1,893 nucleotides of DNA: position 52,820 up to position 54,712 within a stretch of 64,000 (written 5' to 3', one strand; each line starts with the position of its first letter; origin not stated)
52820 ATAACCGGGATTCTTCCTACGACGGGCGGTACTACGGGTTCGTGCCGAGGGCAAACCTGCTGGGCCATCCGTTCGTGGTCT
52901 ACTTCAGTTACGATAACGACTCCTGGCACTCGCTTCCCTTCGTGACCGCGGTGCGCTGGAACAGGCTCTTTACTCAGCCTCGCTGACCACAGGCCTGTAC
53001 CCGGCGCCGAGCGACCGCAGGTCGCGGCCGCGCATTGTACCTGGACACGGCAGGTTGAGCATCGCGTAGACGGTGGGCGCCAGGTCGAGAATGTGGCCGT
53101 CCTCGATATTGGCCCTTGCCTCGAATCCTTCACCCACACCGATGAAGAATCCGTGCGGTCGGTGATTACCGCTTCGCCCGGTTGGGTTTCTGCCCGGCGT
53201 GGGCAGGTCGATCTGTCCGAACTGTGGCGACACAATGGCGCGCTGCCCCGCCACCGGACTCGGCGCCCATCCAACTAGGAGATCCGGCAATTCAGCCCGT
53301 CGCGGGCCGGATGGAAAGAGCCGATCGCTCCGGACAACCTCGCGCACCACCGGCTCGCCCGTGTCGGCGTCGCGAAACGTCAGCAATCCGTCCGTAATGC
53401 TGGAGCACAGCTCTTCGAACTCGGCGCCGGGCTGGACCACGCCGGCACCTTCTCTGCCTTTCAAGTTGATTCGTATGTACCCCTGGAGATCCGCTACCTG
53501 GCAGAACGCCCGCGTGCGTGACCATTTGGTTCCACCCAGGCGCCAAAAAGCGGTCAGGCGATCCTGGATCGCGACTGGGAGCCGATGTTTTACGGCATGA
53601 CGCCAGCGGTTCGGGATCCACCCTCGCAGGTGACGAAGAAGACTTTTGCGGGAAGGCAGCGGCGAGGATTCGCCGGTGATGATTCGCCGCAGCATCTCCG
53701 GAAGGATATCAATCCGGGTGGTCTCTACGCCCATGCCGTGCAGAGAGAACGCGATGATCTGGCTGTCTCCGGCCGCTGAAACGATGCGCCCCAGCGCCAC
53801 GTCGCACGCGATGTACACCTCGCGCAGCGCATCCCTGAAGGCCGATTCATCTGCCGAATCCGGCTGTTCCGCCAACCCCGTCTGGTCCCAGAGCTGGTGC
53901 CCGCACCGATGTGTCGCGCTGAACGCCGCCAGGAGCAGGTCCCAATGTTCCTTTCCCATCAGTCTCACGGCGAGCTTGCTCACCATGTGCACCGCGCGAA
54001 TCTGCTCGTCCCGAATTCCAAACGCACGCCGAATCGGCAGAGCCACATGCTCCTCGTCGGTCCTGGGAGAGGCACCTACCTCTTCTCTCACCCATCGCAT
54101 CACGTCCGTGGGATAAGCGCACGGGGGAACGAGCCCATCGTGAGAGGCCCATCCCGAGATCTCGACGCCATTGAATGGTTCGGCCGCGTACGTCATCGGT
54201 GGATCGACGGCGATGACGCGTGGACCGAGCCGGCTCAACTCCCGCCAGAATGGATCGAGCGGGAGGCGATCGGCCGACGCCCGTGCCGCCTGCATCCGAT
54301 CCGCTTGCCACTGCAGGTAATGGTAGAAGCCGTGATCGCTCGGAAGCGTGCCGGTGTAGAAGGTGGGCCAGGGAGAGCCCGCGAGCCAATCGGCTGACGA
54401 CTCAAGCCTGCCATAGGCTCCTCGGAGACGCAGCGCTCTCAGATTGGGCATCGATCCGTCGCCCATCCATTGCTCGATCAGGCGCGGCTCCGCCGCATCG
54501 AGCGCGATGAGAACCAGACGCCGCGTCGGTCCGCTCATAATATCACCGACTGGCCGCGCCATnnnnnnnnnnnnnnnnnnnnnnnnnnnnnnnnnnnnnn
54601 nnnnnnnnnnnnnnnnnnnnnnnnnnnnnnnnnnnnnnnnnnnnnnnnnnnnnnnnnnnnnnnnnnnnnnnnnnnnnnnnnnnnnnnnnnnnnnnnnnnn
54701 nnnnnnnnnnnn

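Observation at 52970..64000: Glycan-assembly operon ending in three paralogous AlkP-superfamily genes interleaved with a GMC oxidoreductase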

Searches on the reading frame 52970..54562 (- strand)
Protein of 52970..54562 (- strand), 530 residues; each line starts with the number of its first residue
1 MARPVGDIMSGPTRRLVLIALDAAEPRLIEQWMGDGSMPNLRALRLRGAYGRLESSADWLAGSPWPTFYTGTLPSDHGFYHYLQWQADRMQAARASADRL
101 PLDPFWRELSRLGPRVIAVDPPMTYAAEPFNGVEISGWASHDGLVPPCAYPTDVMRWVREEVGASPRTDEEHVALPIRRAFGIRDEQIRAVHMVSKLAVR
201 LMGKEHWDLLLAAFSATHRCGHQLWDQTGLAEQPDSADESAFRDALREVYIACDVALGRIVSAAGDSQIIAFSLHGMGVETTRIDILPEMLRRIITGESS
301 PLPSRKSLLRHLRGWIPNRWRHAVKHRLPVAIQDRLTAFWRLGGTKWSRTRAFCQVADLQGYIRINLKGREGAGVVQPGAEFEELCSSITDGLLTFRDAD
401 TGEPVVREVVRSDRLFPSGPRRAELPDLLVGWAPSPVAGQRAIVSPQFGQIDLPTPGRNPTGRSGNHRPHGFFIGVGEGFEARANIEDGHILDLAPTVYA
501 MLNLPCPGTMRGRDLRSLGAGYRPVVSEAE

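Call 5: search_protein_families(library=pfam, proteins=[window:52970-54562:-], max_evalue=0.01)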
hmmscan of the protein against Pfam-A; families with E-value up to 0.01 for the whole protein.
window:52970-54562:- (530 aa): 1 family
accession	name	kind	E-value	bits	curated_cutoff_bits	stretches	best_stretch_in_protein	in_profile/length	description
PF01663.27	Phosphodiest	-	9.5e-17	62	23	1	16-280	1-224/342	Type I phosphodiesterase / nucleotide pyrophosphatase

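Call 7: search_protein_families(library=ncbifam, proteins=[window:52970-54562:-], max_evalue=0.01)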
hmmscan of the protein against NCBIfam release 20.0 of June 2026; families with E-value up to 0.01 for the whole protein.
window:52970-54562:- (530 aa): 0 families

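Call 9: find_homologous_proteins(query=window:52970-54562:-)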
Query window:52970-54562:- (530 aa): 768 proteins with E <= 0.001 among 8000 candidates; the best 120 are listed.
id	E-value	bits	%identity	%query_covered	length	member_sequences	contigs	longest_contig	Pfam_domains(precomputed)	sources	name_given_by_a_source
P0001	0.0e+0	1213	99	100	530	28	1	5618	PF01663.28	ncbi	-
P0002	0.0e+0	1064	88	98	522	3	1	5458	PF01663.28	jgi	jgi:predicted AlkP superfamily phosphohydrolase/phosphomutase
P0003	5.9e-273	925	78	96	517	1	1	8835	PF01663.28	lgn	-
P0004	1.9e-254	864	71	97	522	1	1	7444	PF01663.28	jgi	jgi:predicted AlkP superfamily phosphohydrolase/phosphomutase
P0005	9.8e-254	861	73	95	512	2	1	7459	PF01663.28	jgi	jgi:predicted AlkP superfamily phosphohydrolase/phosphomutase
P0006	1.0e-253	861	72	95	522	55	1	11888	PF01663.28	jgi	-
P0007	9.9e-246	835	71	96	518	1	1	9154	PF01663.28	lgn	-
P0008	7.0e-245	832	70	96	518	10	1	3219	PF01663.28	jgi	-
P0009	9.2e-240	815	69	97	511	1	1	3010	PF01663.28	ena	-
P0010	8.8e-234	795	67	97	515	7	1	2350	PF01663.28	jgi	-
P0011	5.6e-233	793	68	96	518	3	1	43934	PF01663.28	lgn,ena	-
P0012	5.1e-232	790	67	95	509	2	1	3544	PF01663.28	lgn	-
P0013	4.6e-220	750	63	94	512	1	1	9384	PF01663.28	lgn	-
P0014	5.9e-219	746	64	98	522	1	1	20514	PF01663.28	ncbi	ncbi:MAG: alkaline phosphatase family protein [Gemmatimonadales bacterium]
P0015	3.4e-213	727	64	96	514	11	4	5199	PF01663.28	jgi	jgi:predicted AlkP superfamily phosphohydrolase/phosphomutase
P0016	8.7e-203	693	60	96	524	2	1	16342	PF01663.28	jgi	jgi:predicted AlkP superfamily phosphohydrolase/phosphomutase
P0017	3.5e-198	678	61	95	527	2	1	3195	PF01663.28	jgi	-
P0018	1.9e-195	669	58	96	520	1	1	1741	PF01663.28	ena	-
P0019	5.4e-190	651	57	97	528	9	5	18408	PF01663.28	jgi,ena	jgi:predicted AlkP superfamily phosphohydrolase/phosphomutase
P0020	2.8e-183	629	55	96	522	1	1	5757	PF01663.28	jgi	jgi:predicted AlkP superfamily phosphohydrolase/phosphomutase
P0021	4.6e-183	628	55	95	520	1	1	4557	PF01663.28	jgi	jgi:predicted AlkP superfamily phosphohydrolase/phosphomutase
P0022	6.6e-183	627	55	95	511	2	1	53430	PF01663.28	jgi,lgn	jgi:predicted AlkP superfamily phosphohydrolase/phosphomutase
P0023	1.2e-182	627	55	95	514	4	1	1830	PF01663.28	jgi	jgi:predicted AlkP superfamily phosphohydrolase/phosphomutase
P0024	2.3e-182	626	54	96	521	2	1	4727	PF01663.28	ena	-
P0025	3.9e-182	625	55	94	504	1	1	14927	PF01663.28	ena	-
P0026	4.0e-182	625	56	95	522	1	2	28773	PF01663.28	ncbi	ncbi:MAG: alkaline phosphatase family protein [Gemmatimonadota bacterium]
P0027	7.1e-182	624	53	97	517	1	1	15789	PF01663.28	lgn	-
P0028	1.5e-181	623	56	95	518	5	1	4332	PF01663.28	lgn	-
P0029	1.7e-181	623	54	96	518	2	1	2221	PF01663.28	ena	-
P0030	2.0e-181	622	54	95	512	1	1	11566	PF01663.28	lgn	-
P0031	5.4e-181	621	53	95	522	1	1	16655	PF01663.28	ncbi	ncbi:MAG: alkaline phosphatase family protein [Gemmatimonadales bacterium]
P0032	9.3e-181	620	54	96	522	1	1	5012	PF01663.28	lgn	-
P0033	1.2e-180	620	55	94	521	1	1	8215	PF01663.28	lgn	-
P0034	2.2e-180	619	53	94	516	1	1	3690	PF01663.28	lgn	-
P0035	2.9e-180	619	53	95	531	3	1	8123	PF01663.28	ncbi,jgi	jgi:predicted AlkP superfamily phosphohydrolase/phosphomutase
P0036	4.2e-180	618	55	95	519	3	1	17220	PF01663.28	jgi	jgi:predicted AlkP superfamily phosphohydrolase/phosphomutase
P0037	2.8e-179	615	54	96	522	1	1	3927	PF01663.28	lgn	-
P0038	3.3e-179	615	54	96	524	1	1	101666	PF01663.28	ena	-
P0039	4.1e-179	615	52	95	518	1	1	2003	PF01663.28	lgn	-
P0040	4.4e-179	615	56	94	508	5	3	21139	PF01663.28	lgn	-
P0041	6.0e-179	614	54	94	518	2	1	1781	PF01663.28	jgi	jgi:predicted AlkP superfamily phosphohydrolase/phosphomutase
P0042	6.4e-179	614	54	94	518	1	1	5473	PF01663.28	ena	-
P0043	1.0e-178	614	55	93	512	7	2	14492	PF01663.28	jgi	jgi:predicted AlkP superfamily phosphohydrolase/phosphomutase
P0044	2.6e-178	612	53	96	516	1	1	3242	PF01663.28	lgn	-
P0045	6.2e-178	611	55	94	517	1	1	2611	PF01663.28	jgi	jgi:predicted AlkP superfamily phosphohydrolase/phosphomutase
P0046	8.0e-177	607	51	95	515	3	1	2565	PF01663.28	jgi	jgi:predicted AlkP superfamily phosphohydrolase/phosphomutase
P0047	1.8e-176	606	55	94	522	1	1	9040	PF01663.28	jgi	jgi:predicted AlkP superfamily phosphohydrolase/phosphomutase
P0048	5.5e-176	605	56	95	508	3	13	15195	PF01663.28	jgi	jgi:predicted AlkP superfamily phosphohydrolase/phosphomutase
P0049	6.6e-176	604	54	94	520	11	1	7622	PF01663.28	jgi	jgi:predicted AlkP superfamily phosphohydrolase/phosphomutase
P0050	7.0e-176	604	52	96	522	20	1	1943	PF01663.28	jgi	-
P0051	9.4e-176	604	54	95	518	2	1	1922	PF01663.28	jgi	jgi:predicted AlkP superfamily phosphohydrolase/phosphomutase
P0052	1.4e-175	603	54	95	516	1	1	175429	PF01663.28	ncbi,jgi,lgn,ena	-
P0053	1.4e-175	603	54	95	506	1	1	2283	PF01663.28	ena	-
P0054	2.7e-175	602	53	95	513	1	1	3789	PF01663.28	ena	-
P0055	3.2e-175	602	54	95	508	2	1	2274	PF01663.28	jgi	jgi:predicted AlkP superfamily phosphohydrolase/phosphomutase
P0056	1.0e-174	600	53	94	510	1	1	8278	PF01663.28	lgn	-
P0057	1.0e-174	600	52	94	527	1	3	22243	PF01663.28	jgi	jgi:predicted AlkP superfamily phosphohydrolase/phosphomutase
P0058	1.1e-174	600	54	96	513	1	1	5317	PF01663.28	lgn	-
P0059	1.2e-174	600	52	96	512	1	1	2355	PF01663.28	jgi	jgi:predicted AlkP superfamily phosphohydrolase/phosphomutase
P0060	1.5e-174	600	53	95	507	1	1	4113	PF01663.28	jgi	jgi:predicted AlkP superfamily phosphohydrolase/phosphomutase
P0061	1.5e-174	600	53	94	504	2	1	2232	PF01663.28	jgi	-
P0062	1.8e-174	600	55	95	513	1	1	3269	PF01663.28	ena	-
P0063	5.8e-174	598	52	96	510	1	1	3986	PF01663.28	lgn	-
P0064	1.0e-173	597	53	96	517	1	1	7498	PF01663.28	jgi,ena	-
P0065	1.1e-173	597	54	95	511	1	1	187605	PF01663.28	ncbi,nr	ncbi:MAG TPA: alkaline phosphatase family protein [Gemmatimonadota bacterium]|nr:alkaline phosphatas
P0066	2.5e-173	596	53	95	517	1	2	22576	PF01663.28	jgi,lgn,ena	-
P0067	3.0e-173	596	53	95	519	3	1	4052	PF01663.28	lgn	-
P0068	6.9e-173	594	51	96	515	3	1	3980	PF01663.28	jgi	jgi:predicted AlkP superfamily phosphohydrolase/phosphomutase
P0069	8.9e-173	594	52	94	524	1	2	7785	PF01663.28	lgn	-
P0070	1.3e-172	593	53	95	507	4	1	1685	PF01663.28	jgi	jgi:predicted AlkP superfamily phosphohydrolase/phosphomutase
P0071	1.4e-172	593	52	94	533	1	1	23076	PF01663.28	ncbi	-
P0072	6.6e-172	591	53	95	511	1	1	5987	PF01663.28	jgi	-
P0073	7.1e-172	591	54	94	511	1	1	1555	PF01663.28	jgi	jgi:predicted AlkP superfamily phosphohydrolase/phosphomutase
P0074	3.1e-171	589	53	96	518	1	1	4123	PF01663.28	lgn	-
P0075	1.4e-170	587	52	94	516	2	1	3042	PF01663.28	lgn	-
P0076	2.0e-170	586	52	94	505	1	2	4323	PF01663.28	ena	-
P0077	3.8e-170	585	51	96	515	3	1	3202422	PF01663.28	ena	-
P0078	6.0e-170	585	53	95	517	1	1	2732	PF01663.28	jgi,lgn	jgi:predicted AlkP superfamily phosphohydrolase/phosphomutase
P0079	7.1e-170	584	54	94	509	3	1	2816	PF01663.28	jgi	jgi:predicted AlkP superfamily phosphohydrolase/phosphomutase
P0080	8.5e-170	584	52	94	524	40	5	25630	PF01663.28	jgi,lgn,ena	jgi:predicted AlkP superfamily phosphohydrolase/phosphomutase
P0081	1.0e-169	584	54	94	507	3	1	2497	PF01663.28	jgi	-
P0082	1.7e-169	583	51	96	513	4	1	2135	PF01663.28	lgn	-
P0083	2.5e-169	583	53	94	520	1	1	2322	PF01663.28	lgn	-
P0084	6.2e-169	581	54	95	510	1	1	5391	PF01663.28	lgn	-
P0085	6.8e-169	581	52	96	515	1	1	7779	PF01663.28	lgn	-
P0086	7.3e-169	581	53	94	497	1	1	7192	PF01663.28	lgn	-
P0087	3.2e-168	579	51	95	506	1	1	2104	PF01663.28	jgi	jgi:predicted AlkP superfamily phosphohydrolase/phosphomutase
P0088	6.2e-168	578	49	96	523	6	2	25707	PF01663.28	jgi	-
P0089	1.1e-167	577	50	96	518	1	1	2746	PF01663.28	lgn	-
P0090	1.4e-167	577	55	93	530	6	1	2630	PF01663.28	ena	-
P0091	1.9e-167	576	53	95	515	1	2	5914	PF01663.28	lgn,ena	-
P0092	1.9e-167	576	52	95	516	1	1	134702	PF01663.28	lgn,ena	-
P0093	2.1e-167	576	50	94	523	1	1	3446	PF01663.28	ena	-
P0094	3.2e-167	576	53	95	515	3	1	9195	PF01663.28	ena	-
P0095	6.2e-167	575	53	95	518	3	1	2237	PF01663.28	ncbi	ncbi:MAG: alkaline phosphatase family protein [Gemmatimonadales bacterium]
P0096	6.8e-167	575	50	94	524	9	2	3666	PF01663.28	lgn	-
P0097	9.5e-167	574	53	94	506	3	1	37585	PF01663.28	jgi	jgi:predicted AlkP superfamily phosphohydrolase/phosphomutase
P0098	9.7e-167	574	50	94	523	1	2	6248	PF01663.28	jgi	jgi:predicted AlkP superfamily phosphohydrolase/phosphomutase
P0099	1.0e-166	574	51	96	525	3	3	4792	PF01663.28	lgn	-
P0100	1.3e-166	574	53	95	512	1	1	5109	PF01663.28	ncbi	-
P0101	1.3e-166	574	50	95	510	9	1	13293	PF01663.28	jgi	jgi:predicted AlkP superfamily phosphohydrolase/phosphomutase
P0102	1.7e-166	573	51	96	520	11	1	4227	PF01663.28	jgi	jgi:predicted AlkP superfamily phosphohydrolase/phosphomutase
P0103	2.1e-166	573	54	92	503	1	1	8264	PF01663.28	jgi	jgi:predicted AlkP superfamily phosphohydrolase/phosphomutase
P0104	4.2e-166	572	51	95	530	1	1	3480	PF01663.28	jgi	jgi:predicted AlkP superfamily phosphohydrolase/phosphomutase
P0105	4.5e-166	572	53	95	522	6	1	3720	PF01663.28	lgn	-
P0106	5.0e-166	572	51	94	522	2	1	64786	PF01663.28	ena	-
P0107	1.1e-165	571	53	94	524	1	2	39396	PF01663.28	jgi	jgi:predicted AlkP superfamily phosphohydrolase/phosphomutase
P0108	1.5e-165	570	53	97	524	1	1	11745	PF01663.28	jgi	jgi:predicted AlkP superfamily phosphohydrolase/phosphomutase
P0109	1.7e-165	570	51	95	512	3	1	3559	PF01663.28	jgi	-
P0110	1.7e-165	570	51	94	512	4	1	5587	PF01663.28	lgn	-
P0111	1.8e-165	570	51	95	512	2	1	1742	PF01663.28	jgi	jgi:predicted AlkP superfamily phosphohydrolase/phosphomutase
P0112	1.8e-165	570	50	95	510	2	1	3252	PF01663.28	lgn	-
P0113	3.0e-165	569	50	94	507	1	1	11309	PF01663.28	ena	-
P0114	3.0e-165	569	52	95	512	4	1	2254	PF01663.28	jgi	-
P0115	4.2e-165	569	56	93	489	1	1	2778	PF01663.28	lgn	-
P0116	6.0e-165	568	50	96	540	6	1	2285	PF01663.28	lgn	-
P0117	8.5e-165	568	51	95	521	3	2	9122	PF01663.28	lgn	-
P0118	9.4e-165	567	53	92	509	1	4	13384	PF01663.28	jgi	jgi:predicted AlkP superfamily phosphohydrolase/phosphomutase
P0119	2.3e-164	566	52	95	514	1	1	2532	PF01663.28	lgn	-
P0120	2.3e-164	566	51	95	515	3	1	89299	PF01663.28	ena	-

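Call 11: find_encoding_contigs(protein=P0065, flank=10000, max_places=2)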
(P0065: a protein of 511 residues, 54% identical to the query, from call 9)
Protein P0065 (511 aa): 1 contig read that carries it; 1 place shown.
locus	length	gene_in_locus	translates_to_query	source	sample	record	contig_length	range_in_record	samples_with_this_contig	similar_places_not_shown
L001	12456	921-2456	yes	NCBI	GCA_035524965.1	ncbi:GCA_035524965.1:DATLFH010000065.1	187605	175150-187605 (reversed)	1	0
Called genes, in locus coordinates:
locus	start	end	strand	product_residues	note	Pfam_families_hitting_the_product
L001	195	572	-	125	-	-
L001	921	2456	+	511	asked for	PF01663:Phosphodiest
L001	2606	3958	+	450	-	-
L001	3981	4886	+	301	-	PF00685:Sulfotransfer_1, PF13469:Sulfotransfer_3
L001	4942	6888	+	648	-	PF00330:Aconitase, PF00694:Aconitase_C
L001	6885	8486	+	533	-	-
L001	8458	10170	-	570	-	PF01979:Amidohydro_1, PF07969:Amidohydro_3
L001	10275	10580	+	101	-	-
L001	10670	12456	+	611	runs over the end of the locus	PF02771:Acyl-CoA_dh_N, PF02770:Acyl-CoA_dh_M, PF00441:Acyl-CoA_dh_1, PF08028:Acyl-CoA_dh_2, PF22924:ACOX_C_alpha1 (faint), PF21263:Acyl-CoA-dh_C (faint), PF21343:ACAD9-ACADV_C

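Call 12: find_encoding_contigs(protein=P0077, flank=10000, max_places=2)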
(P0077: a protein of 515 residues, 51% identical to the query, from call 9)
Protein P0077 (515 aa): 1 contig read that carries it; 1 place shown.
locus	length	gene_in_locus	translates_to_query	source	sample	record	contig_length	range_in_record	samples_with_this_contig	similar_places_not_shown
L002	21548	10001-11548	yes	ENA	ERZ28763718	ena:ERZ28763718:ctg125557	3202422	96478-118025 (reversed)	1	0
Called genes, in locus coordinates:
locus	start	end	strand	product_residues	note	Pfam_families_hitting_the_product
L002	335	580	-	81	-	-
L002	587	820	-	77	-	-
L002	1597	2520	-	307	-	PF01136:Peptidase_U32 (weak)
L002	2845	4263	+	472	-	PF02952:Fucose_iso_C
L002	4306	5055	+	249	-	PF00370:FGGY_N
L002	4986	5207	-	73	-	-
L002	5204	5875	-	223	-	-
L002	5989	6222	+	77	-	-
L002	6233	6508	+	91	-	PF05016:ParE_toxin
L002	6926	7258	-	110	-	PF00596:Aldolase_II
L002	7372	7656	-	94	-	PF00596:Aldolase_II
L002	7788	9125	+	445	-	PF13701:DDE_Tnp_1_4, PF01609:DDE_Tnp_1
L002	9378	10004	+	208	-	-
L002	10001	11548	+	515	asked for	PF01663:Phosphodiest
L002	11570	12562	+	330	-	PF00535:Glycos_transf_2, PF13641:Glyco_tranf_2_3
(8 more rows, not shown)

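Call 13: find_related_loci(query=window:52970-54562:-, collection=genome_contigs, flank=10000)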
Query window:52970-54562:- (530 aa) in genome_contigs; peptide patterns used: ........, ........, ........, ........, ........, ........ (x = any residue, [..] = any of these).
50 stretches matched a pattern, but none encodes a relative of the query by tblastn (E <= 1e-3).

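Call 15: find_related_loci(query=A2, collection=genome_contigs, flank=10000)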
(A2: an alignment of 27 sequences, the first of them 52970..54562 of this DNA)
Query A2 (530 aa) in genome_contigs; peptide patterns used: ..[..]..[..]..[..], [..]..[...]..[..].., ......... (x = any residue, [..] = any of these).
245 stretches matched a pattern; 218 encode a relative of the query (tblastn E <= 1e-3); the best 80 are kept; 74 distinct loci.
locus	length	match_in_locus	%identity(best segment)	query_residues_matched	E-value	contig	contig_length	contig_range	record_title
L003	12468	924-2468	72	4-517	0e+0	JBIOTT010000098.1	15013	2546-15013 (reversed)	MAG: Gemmatimonadales bacterium isolate MAG153 k127_190595, whole genome shotgun sequence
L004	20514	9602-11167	64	8-528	0e+0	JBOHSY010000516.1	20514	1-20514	MAG: Gemmatimonadales bacterium isolate M3-S_maxbin2.bin.142 k127_444073, whole genome shotgun sequence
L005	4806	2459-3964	61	16-516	0e+0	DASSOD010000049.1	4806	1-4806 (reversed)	MAG TPA_asm: Gemmatimonadales bacterium isolate SMAG_U1243 k141_1412175, whole genome shotgun sequence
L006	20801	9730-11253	56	16-521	0e+0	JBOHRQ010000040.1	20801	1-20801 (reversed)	MAG: Gemmatimonadota bacterium isolate SD8030_maxbin2.bin.2 NODE_357_length_20801_cov_10.146513, whole genome shotgun se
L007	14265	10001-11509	53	13-513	0e+0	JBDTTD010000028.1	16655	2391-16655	MAG: Gemmatimonadales bacterium isolate cluster3_bin.288 NODE_13113_length_16655_cov_6.224217, whole genome shotgun sequ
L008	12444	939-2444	54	15-515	2e-173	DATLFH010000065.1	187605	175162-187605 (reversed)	MAG TPA_asm: Gemmatimonadota bacterium isolate SMAG_U14397 k141_3524260, whole genome shotgun sequence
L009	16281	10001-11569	54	1-519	1e-171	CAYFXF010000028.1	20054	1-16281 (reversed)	MAG TPA_asm: uncultured Gemmatimonadota bacterium isolate ERP108616_co2_409 genome assembly, contig: NODE_4000_length_20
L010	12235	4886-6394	52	16-515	2e-170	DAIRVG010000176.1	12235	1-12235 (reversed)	MAG TPA_asm: Vicinamibacterales bacterium isolate CTOTU25967 NODE_1508_length_12235_cov_8.987192, whole genome shotgun s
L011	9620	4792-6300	51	16-515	3e-168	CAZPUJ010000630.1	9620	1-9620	MAG TPA_asm: uncultured Planctomycetaceae bacterium isolate binchicken_co165_362 genome assembly, contig: k141_2623182,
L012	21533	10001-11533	51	9-515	1e-164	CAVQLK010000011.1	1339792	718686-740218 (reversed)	MAG: uncultured Gammaproteobacteria bacterium isolate MFD02840.bin.2.73 genome assembly, contig: contig_81359, whole gen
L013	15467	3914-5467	49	11-524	5e-164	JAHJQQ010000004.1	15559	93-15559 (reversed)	MAG: Gammaproteobacteria bacterium isolate OS_PC_MetaG.mb.114 OS_PC_MetaG.mb.114_k141_98347, whole genome shotgun sequen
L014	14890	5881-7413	50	15-521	7e-164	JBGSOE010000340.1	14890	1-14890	MAG: Thiohalobacterales bacterium isolate JTS-AC272 k141_760008, whole genome shotgun sequence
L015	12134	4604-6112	50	16-515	2e-163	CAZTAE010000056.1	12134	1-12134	MAG TPA_asm: uncultured Woeseiaceae bacterium isolate SRP284430_co1_22 genome assembly, contig: NODE_3706_length_12134_c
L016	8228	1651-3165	46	13-518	2e-161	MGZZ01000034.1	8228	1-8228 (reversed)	MAG: Ignavibacteria bacterium GWC2_36_12 gwc2_scaffold_13555, whole genome shotgun sequence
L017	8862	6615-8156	51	10-521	7e-161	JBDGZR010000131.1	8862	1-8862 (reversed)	MAG: Gemmatimonadota bacterium isolate M3-38_Bin_47 M3-38_Bin_47_scaffold_46998, whole genome shotgun sequence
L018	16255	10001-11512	48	13-513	1e-160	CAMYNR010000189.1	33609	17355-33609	MAG: uncultured Desulfuromonadales bacterium isolate FO_M_Desulfobacterota_21 genome assembly, contig: scaffold_789, who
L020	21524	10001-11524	46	7-512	3e-158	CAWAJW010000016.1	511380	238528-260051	MAG: uncultured Bacteroidetes bacterium isolate MFD02416.bin.1.337 genome assembly, contig: contig_752, whole genome sho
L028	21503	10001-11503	45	14-513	1e-155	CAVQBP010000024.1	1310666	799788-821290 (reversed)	MAG: uncultured Bacteroidetes bacterium isolate MFD02923.bin.1.10 genome assembly, contig: contig_9604, whole genome sho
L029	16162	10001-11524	45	13-518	1e-155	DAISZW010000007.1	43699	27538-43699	MAG TPA_asm: Ignavibacteriaceae bacterium isolate CTOTU25579 NODE_105_length_43699_cov_7.970168, whole genome shotgun se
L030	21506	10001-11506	52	16-515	6e-155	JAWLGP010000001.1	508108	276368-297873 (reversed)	MAG: Gammaproteobacteria bacterium isolate 30dZY2.bin.113 NODE_26_length_508108_cov_19.717505, whole genome shotgun sequ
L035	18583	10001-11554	71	3-520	0e+0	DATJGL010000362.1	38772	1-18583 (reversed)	MAG TPA_asm: Gemmatimonadales bacterium isolate SMAG_U15485 k141_5223157, whole genome shotgun sequence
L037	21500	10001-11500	45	15-513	3e-153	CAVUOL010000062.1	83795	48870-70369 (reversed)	MAG: uncultured Ignavibacteriales bacterium isolate MFD02416.bin.3.337 genome assembly, contig: contig_735, whole genome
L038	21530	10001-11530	44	3-513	2e-153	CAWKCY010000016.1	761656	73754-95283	MAG: uncultured Ignavibacteriales bacterium isolate MFD05442.bin.1.350 genome assembly, contig: contig_5781, whole genom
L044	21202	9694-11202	45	14-513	8e-159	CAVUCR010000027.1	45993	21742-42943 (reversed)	MAG: uncultured Ignavibacteria bacterium isolate MFD02923.bin.3.37 genome assembly, contig: contig_26550, whole genome s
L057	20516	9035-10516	44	15-512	1e-135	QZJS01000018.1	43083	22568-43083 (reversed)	MAG: Desulfobacteraceae bacterium isolate SURF_33 Ga0104751_1001256, whole genome shotgun sequence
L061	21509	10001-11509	43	14-515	1e-133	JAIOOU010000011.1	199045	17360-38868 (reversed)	MAG: Chloroflexota bacterium isolate LakeFargette_0920_ALND_MAG_53_29 LacPavin_0920_ALND_scaffold_212762, whole genome s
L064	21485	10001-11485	46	15-515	1e-131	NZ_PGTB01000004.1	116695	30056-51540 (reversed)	Pseudooceanicola lipolyticus strain 157 157_4_116695_cov_104.232, whole genome shotgun sequence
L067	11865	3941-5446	47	15-518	2e-129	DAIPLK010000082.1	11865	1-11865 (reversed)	MAG TPA_asm: Gemmatimonadales bacterium isolate CTOTU26080 NODE_2904_length_11865_cov_12.928789, whole genome shotgun se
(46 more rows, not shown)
